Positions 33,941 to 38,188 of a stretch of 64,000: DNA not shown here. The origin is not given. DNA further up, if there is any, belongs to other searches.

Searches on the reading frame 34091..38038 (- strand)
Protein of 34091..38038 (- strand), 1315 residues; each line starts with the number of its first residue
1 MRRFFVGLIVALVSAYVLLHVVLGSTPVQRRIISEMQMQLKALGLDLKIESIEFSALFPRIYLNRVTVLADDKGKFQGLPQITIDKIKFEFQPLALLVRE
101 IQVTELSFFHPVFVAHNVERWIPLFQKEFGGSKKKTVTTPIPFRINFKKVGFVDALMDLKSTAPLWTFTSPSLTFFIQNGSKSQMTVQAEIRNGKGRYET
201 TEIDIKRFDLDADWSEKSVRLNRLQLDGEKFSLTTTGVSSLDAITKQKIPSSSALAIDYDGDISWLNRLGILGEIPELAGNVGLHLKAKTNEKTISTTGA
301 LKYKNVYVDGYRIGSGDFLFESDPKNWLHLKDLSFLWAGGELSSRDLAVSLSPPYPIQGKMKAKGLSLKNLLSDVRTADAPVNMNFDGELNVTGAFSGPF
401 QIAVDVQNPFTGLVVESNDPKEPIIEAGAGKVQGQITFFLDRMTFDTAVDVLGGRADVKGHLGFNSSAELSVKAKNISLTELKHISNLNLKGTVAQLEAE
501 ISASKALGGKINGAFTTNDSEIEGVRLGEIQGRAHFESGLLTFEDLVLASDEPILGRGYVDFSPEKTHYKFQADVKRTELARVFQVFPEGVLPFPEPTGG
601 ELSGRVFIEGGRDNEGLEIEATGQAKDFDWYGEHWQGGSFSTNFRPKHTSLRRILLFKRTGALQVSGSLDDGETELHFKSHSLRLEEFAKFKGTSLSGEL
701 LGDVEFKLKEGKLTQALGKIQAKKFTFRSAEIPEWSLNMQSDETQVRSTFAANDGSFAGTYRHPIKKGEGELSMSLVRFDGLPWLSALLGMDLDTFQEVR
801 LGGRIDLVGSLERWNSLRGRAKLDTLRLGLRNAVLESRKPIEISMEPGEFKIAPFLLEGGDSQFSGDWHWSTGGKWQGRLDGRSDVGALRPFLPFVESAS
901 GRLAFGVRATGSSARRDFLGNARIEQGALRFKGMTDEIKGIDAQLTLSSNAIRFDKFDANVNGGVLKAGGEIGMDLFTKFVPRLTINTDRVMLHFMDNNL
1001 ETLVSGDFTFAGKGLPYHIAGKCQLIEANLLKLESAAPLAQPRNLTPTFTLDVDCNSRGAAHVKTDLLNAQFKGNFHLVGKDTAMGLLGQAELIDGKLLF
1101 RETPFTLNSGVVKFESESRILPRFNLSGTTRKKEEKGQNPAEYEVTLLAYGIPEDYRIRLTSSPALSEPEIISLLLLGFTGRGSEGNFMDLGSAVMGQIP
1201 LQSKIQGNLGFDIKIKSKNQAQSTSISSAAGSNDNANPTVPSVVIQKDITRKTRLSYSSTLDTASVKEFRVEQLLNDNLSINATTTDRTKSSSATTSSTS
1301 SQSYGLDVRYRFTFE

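Call 43: search_protein_families(library=pfam, proteins=[window:34091-38038:-], max_evalue=0.0001)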
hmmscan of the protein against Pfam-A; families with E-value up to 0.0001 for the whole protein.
window:34091-38038:- (1315 aa): 1 family
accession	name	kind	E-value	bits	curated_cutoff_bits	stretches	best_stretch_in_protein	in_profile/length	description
PF04357.19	TamB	-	2.2e-27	96.7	22.4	1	957-1314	3-381/381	TamB, inner membrane protein subunit of TAM complex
